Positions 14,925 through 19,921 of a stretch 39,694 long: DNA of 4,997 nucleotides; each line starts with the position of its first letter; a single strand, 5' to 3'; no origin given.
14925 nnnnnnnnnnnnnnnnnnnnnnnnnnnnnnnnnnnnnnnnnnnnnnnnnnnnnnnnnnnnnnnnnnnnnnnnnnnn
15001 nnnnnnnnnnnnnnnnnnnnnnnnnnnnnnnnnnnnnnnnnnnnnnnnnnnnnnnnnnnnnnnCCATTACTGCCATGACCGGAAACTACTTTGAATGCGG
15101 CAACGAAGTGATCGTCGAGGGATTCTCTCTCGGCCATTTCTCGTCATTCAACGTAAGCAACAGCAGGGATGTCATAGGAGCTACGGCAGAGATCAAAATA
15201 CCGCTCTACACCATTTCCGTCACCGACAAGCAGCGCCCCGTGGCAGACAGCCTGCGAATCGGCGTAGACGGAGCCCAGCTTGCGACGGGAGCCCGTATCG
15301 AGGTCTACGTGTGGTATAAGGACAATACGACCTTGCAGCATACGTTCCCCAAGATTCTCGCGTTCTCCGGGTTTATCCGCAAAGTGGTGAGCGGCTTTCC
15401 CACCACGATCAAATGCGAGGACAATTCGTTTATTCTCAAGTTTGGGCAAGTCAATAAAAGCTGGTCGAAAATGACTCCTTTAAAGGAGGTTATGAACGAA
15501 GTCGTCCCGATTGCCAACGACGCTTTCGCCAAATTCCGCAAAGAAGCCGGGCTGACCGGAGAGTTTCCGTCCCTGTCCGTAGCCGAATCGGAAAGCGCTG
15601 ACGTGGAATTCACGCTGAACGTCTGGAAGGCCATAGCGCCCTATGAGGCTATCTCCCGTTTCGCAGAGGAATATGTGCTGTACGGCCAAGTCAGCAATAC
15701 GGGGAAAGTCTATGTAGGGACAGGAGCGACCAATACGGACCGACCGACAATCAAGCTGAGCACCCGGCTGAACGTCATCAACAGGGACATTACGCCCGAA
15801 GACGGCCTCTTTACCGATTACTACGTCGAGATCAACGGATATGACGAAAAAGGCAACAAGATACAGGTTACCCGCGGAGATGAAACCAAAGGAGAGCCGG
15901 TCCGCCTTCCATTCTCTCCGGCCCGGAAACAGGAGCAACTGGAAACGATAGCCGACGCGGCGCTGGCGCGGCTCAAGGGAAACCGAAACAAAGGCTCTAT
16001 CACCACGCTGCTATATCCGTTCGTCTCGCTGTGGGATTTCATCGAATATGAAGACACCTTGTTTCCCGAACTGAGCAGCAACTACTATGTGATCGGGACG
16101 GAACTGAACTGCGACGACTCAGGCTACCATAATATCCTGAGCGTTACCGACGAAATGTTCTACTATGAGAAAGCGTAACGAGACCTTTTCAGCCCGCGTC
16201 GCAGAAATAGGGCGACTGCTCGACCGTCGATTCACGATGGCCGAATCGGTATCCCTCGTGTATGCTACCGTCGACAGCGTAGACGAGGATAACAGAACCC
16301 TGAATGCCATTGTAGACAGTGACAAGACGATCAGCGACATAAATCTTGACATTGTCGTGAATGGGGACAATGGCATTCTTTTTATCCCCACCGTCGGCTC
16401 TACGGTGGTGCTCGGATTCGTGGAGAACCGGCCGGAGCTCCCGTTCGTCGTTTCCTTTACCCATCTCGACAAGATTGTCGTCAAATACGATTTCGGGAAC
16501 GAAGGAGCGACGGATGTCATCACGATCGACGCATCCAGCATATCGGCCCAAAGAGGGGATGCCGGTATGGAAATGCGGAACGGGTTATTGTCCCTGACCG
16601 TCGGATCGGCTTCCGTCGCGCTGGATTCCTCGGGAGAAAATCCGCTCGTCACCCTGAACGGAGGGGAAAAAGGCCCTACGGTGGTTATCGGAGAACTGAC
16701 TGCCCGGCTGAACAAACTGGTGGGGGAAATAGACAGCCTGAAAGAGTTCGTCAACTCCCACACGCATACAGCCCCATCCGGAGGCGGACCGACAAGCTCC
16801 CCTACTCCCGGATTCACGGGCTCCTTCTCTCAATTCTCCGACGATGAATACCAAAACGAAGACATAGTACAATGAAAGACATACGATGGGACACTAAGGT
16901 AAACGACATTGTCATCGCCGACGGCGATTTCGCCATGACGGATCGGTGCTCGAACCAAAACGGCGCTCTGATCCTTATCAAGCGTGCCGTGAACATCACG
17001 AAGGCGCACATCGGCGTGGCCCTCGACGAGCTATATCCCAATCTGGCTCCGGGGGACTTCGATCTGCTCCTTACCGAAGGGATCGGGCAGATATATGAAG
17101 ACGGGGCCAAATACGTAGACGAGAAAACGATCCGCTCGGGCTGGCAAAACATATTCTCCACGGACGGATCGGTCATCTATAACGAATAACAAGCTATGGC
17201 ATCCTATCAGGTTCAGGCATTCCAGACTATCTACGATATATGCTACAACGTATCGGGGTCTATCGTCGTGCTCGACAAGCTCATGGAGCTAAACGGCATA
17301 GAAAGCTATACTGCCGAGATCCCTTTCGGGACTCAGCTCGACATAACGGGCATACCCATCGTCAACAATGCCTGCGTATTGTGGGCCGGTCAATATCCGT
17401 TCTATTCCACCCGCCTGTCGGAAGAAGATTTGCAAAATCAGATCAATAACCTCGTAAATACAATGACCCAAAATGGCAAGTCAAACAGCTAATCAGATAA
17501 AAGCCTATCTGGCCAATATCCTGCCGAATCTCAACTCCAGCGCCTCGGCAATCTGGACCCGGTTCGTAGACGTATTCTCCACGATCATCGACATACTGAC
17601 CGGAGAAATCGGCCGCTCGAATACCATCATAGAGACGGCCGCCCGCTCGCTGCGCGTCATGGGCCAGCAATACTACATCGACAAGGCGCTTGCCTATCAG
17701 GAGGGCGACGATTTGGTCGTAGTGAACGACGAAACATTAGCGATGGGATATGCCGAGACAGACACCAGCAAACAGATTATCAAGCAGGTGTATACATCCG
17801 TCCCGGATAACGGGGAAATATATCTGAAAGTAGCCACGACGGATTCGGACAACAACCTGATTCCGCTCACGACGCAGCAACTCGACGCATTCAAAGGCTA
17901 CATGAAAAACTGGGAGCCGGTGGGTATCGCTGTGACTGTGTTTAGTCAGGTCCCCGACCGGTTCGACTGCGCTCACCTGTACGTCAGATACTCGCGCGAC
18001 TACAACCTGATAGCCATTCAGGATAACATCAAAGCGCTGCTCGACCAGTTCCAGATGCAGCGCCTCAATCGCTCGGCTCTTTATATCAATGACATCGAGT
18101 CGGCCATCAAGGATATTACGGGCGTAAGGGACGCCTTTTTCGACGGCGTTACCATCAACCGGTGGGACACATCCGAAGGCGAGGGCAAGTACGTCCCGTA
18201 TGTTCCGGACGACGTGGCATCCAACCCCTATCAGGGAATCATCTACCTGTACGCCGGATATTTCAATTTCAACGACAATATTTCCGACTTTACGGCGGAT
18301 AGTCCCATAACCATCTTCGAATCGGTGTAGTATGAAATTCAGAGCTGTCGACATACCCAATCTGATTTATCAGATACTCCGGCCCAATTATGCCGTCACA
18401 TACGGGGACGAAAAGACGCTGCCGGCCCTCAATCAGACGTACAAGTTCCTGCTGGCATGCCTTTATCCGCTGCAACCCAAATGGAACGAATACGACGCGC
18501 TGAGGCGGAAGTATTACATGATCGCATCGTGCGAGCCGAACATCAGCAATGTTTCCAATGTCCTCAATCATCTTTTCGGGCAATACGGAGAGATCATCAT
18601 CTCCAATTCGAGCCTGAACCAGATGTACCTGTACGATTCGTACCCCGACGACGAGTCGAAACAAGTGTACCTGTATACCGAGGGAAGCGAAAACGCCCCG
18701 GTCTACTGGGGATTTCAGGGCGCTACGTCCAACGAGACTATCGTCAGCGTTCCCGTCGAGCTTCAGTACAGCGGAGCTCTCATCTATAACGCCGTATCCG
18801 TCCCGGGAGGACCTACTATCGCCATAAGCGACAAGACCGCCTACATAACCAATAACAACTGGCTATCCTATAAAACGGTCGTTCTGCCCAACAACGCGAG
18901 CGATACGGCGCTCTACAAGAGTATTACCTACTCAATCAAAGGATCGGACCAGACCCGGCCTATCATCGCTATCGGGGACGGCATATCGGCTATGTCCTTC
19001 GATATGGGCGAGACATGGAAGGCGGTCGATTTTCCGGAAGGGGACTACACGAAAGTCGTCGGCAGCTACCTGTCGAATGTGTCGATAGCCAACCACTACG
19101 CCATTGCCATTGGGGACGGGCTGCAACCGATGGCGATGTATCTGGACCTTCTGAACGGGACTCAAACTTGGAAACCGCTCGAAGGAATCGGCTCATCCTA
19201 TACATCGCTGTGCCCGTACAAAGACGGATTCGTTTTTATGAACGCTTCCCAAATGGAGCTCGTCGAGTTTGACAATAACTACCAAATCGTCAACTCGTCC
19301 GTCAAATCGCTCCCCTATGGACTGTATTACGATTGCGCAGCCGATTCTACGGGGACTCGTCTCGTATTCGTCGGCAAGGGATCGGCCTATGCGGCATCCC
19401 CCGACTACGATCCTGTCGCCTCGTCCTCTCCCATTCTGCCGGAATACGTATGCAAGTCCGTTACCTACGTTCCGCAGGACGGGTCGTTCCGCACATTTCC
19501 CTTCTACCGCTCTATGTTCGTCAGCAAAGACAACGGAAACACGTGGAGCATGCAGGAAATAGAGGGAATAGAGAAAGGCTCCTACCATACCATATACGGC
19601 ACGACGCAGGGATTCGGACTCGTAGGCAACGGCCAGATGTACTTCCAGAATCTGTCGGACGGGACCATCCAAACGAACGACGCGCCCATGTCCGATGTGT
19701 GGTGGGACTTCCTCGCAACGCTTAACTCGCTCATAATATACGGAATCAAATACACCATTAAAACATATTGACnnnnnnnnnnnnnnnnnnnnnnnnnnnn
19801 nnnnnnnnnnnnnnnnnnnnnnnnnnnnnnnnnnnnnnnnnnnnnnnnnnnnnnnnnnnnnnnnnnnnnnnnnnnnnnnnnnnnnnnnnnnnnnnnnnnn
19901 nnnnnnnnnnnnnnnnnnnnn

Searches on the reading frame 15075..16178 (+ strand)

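Call 15: search_protein_families(library=phrogs, proteins=[window:15075-16178:+], max_evalue=0.001)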
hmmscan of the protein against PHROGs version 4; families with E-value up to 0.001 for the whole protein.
window:15075-16178:+ (367 aa): 1 family
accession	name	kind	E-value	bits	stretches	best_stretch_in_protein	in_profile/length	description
phrog_4930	-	tail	4.8e-18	66.4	1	11-351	7-304/319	baseplate hub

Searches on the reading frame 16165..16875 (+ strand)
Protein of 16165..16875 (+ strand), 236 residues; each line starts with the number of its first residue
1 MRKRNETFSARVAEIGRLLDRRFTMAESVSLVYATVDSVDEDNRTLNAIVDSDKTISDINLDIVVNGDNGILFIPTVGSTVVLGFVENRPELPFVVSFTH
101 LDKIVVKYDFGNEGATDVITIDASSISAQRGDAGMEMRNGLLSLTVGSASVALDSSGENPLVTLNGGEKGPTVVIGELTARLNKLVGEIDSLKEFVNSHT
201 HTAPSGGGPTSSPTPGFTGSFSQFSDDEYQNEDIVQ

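Call 15: search_protein_families(library=phrogs, proteins=[window:16165-16875:+], max_evalue=0.001)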
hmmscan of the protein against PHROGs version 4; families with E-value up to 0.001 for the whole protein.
window:16165-16875:+ (236 aa): 0 families

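Call 74: search_protein_families(library=pfam, proteins=[window:16165-16875:+], max_evalue=0.01)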
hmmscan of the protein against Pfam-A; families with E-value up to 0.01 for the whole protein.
window:16165-16875:+ (236 aa): 2 families
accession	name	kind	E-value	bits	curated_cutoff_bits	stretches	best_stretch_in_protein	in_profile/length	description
PF04717.18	Phage_base_V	-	0.0011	19.7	23.8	1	68-97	43-72/75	Type VI secretion system/phage-baseplate injector OB domain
PF20093.5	DUF6484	-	0.0074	17.4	27.6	0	76-97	38-59/61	Domain of unknown function (DUF6484)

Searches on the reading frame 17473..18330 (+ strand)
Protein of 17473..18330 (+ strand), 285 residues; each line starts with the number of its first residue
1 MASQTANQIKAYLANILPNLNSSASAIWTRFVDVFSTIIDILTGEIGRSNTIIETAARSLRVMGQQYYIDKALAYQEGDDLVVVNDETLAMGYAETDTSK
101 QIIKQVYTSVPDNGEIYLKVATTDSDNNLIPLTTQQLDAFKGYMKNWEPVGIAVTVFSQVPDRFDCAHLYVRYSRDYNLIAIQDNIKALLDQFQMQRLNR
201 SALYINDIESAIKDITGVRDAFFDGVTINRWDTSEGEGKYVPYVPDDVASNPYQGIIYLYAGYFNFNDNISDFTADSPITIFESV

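Call 7: search_protein_families(library=pfam, proteins=[window:17473-18330:+], max_evalue=0.01)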
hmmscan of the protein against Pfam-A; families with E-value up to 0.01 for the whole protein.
window:17473-18330:+ (285 aa): 1 family
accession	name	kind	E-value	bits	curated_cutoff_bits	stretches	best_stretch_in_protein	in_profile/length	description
PF04865.19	Baseplate_J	-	0.00056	19.7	21.1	1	106-211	151-255/255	Baseplate J-like protein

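Call 8: search_protein_families(library=phrogs, proteins=[window:17473-18330:+], max_evalue=0.01)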
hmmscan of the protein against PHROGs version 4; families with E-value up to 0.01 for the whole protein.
window:17473-18330:+ (285 aa): 3 families
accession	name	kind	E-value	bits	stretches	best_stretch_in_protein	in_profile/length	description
phrog_38413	-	unknown function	1.4e-15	58.4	1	19-277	25-278/284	-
phrog_1608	-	tail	2.3e-05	25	1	105-220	45-163/192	tail protein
phrog_1272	-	tail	0.0076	15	0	3-146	839-954/1606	tail length tape measure protein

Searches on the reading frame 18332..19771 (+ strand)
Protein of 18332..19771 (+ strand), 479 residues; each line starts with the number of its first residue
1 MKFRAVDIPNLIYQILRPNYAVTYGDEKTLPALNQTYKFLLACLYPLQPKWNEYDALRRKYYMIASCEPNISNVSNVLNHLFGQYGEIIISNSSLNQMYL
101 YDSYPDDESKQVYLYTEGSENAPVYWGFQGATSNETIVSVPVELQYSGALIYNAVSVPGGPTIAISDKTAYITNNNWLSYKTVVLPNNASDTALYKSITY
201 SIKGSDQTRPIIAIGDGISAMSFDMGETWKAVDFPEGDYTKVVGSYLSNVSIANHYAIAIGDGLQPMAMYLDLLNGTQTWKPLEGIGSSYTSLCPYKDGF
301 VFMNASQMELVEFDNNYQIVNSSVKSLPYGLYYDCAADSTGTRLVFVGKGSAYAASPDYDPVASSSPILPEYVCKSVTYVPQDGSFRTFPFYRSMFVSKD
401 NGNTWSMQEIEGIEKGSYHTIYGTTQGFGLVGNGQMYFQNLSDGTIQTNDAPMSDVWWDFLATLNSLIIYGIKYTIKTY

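Call 7: search_protein_families(library=pfam, proteins=[window:18332-19771:+], max_evalue=0.01)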
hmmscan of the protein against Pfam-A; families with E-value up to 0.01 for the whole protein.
window:18332-19771:+ (479 aa): 1 family
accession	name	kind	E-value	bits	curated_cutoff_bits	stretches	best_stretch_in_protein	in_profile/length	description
PF02012.26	BNR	-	0.00073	19.6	27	0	222-230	3-11/12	BNR/Asp-box repeat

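Call 8: search_protein_families(library=phrogs, proteins=[window:18332-19771:+], max_evalue=0.01)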
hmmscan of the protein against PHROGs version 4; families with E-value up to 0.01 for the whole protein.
window:18332-19771:+ (479 aa): 0 families
